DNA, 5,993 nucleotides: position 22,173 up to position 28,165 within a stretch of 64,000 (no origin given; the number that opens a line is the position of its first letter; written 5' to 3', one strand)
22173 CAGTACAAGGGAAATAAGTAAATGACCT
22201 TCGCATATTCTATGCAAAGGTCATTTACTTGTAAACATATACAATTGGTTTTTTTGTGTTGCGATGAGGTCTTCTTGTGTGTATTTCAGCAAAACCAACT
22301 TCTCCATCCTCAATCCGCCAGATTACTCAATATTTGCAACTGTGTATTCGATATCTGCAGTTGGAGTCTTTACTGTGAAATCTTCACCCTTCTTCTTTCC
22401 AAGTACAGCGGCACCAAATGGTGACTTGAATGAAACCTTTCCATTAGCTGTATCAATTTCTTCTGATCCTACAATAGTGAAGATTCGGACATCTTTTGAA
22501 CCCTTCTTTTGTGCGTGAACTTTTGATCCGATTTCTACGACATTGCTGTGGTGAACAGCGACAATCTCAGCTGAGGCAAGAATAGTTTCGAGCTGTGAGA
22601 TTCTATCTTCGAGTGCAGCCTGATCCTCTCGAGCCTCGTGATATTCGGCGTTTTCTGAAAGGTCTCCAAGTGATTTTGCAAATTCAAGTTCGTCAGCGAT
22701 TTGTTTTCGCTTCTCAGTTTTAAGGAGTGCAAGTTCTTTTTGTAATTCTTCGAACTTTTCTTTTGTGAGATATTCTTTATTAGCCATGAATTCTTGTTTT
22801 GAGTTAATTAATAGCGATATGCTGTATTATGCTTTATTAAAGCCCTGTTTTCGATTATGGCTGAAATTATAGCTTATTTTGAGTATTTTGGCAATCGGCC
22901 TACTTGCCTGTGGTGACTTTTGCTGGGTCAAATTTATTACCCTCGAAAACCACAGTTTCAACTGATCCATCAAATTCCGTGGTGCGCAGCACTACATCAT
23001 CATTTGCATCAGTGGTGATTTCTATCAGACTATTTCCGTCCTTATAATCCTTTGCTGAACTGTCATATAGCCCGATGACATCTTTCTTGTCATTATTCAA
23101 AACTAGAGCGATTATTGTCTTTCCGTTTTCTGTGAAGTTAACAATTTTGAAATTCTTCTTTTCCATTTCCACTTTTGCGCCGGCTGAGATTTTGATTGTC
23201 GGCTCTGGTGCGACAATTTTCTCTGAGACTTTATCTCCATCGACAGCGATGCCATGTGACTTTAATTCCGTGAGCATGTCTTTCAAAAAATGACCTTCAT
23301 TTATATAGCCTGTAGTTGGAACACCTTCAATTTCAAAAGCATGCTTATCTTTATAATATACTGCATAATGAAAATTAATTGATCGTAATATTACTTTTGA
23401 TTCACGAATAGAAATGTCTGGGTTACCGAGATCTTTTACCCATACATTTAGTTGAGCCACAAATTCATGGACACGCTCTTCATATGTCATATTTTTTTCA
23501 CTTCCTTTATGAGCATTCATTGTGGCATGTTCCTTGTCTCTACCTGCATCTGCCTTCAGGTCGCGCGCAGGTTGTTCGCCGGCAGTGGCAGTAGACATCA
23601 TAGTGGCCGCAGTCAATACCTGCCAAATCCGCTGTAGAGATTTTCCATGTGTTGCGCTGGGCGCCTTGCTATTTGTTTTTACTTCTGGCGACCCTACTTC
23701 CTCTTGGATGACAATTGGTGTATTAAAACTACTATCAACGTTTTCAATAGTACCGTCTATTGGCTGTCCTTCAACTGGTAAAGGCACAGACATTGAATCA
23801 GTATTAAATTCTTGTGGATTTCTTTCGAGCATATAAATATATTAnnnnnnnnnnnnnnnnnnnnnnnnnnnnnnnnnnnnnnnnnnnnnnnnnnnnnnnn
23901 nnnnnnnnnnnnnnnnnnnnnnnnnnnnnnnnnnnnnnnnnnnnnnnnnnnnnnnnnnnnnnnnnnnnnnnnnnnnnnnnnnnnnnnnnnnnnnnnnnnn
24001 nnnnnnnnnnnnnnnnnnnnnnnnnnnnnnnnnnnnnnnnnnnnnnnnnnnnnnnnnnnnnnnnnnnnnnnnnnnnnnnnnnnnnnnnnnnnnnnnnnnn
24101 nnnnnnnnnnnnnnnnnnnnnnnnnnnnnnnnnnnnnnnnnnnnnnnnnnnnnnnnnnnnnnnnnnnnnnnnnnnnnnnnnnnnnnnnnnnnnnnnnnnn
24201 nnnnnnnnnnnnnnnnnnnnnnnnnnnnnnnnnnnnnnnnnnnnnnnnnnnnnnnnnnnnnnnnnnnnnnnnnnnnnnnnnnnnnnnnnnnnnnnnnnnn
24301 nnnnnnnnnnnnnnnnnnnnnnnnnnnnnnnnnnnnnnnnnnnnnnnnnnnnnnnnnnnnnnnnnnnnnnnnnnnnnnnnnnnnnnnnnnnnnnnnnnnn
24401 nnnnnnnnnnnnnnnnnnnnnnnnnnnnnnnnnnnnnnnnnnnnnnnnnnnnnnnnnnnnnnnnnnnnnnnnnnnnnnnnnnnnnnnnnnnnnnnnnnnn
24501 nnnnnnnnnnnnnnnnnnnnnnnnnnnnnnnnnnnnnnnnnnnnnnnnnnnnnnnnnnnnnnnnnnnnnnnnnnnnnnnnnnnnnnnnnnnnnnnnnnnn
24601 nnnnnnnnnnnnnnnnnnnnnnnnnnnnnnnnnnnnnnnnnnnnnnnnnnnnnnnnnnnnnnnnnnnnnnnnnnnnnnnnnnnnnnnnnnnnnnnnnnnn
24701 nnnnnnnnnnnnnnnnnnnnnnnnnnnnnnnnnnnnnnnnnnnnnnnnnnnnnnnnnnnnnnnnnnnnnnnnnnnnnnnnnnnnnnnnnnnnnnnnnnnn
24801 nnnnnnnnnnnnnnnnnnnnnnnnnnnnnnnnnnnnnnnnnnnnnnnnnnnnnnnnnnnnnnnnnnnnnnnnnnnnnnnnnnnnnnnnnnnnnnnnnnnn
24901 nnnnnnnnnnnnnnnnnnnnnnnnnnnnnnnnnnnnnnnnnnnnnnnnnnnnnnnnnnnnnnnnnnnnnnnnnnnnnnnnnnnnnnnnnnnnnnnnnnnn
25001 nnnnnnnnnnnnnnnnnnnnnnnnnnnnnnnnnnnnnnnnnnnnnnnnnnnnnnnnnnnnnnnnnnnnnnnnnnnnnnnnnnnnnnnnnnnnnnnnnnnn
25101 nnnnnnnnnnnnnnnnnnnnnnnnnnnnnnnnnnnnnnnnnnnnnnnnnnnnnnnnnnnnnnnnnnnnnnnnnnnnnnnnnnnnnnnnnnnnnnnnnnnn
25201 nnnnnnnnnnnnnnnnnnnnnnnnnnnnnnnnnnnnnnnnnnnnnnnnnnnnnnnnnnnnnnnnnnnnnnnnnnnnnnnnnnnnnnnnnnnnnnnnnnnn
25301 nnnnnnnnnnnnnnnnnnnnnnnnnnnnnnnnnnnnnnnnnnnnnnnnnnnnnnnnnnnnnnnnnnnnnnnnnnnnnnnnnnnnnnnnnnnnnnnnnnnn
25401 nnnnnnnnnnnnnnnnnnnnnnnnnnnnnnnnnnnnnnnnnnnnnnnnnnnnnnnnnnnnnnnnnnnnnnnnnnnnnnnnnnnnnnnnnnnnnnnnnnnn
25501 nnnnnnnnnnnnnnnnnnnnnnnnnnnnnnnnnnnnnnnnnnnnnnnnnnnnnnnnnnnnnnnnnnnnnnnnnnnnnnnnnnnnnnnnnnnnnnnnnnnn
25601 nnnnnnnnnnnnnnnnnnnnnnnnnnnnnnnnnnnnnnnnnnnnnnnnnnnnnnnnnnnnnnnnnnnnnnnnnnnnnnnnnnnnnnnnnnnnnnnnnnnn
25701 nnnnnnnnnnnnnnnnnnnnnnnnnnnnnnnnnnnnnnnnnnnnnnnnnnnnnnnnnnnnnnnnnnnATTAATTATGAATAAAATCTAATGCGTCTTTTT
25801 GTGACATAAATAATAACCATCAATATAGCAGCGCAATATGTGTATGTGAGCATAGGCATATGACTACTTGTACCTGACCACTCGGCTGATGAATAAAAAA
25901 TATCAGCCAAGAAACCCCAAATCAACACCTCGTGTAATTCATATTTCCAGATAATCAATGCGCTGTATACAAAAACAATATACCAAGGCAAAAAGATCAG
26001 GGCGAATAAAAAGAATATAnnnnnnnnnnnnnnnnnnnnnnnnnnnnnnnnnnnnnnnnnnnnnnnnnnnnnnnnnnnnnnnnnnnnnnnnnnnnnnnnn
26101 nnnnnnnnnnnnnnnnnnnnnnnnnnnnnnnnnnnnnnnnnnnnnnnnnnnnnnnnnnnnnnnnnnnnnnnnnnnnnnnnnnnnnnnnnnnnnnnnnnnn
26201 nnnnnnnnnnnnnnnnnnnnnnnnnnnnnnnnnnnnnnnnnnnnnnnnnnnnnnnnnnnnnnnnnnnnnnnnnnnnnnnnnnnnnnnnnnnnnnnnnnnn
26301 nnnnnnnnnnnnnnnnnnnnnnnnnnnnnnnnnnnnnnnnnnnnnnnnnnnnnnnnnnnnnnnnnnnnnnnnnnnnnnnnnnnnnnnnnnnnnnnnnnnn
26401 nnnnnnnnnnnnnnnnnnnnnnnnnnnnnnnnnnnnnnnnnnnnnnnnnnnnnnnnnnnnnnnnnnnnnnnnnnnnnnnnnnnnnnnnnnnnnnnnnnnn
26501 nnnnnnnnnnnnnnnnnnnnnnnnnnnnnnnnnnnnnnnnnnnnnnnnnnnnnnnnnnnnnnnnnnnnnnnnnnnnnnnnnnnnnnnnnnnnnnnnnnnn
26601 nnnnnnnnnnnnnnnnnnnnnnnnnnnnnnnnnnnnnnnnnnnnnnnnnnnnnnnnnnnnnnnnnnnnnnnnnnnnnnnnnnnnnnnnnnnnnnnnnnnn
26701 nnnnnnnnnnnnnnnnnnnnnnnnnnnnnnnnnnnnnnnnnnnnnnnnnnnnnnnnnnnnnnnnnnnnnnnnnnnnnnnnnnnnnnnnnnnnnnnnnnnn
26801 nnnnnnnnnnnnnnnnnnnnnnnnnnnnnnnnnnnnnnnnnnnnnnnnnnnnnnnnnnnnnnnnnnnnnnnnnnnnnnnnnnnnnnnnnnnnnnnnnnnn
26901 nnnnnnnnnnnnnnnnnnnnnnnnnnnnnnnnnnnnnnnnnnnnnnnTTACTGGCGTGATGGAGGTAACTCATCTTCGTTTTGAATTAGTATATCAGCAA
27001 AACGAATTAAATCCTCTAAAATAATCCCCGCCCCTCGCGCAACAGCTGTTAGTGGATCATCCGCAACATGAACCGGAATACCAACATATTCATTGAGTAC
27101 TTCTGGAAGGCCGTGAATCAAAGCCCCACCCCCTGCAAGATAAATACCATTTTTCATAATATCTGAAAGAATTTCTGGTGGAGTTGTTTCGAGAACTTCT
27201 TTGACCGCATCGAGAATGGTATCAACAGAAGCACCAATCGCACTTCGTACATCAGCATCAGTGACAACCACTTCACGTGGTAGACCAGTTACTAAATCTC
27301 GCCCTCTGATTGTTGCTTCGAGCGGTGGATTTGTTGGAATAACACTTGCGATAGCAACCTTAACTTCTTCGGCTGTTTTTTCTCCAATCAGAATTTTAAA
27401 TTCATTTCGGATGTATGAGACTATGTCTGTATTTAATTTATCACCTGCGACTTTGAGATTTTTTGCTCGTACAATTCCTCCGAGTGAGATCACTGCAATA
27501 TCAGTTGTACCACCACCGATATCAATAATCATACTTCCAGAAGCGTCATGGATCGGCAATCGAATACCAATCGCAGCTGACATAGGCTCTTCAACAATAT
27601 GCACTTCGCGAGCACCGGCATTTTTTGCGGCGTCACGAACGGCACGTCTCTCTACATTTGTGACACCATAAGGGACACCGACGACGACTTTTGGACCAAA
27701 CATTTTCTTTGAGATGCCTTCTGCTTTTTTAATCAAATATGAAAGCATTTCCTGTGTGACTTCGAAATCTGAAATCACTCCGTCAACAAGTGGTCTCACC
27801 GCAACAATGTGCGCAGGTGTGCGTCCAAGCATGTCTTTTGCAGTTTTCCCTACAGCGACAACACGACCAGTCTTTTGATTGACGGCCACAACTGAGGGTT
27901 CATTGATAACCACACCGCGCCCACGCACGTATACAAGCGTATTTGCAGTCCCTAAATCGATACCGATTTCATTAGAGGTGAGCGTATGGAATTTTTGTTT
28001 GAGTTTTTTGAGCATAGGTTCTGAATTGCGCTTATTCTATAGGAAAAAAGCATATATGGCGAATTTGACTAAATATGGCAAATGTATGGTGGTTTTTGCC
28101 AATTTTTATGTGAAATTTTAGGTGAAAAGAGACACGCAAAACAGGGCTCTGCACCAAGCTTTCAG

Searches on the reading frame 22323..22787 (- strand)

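Call 56: search_protein_families(library=pfam, proteins=[window:22323-22787:-], max_evalue=0.001)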
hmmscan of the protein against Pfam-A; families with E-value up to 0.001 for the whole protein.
window:22323-22787:- (154 aa): 2 families
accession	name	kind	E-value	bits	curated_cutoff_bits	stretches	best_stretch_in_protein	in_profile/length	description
PF03449.20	GreA_GreB_N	-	1.1e-23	83.6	24.5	1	6-75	2-71/71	Transcription elongation factor, N-terminal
PF01272.25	GreA_GreB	-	2.4e-21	75.9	26.9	1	81-154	3-76/77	Transcription elongation factor, GreA/GreB, C-term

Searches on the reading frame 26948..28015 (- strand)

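Call 17: search_protein_families(library=pfam, proteins=[window:26948-28015:-], max_evalue=0.0001)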
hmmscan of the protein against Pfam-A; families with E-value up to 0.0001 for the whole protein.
window:26948-28015:- (355 aa): 5 families
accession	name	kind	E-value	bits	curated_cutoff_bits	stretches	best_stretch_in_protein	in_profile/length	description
PF06723.19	MreB_Mbl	-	5e-135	450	27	1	15-336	2-322/327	MreB/Mbl protein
PF00012.26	HSP70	-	5.1e-15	55.1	20.6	1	85-331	112-370/599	Hsp70 protein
PF14450.12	FtsA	-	7.3e-11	43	31.8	1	163-320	2-112/127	Cell division protein FtsA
PF11104.14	PilM_2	-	4.4e-06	26.3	27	0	290-327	277-313/340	Type IV pilus assembly protein PilM;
PF00022.25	Actin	-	3.5e-05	23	27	0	40-208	31-194/410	Actin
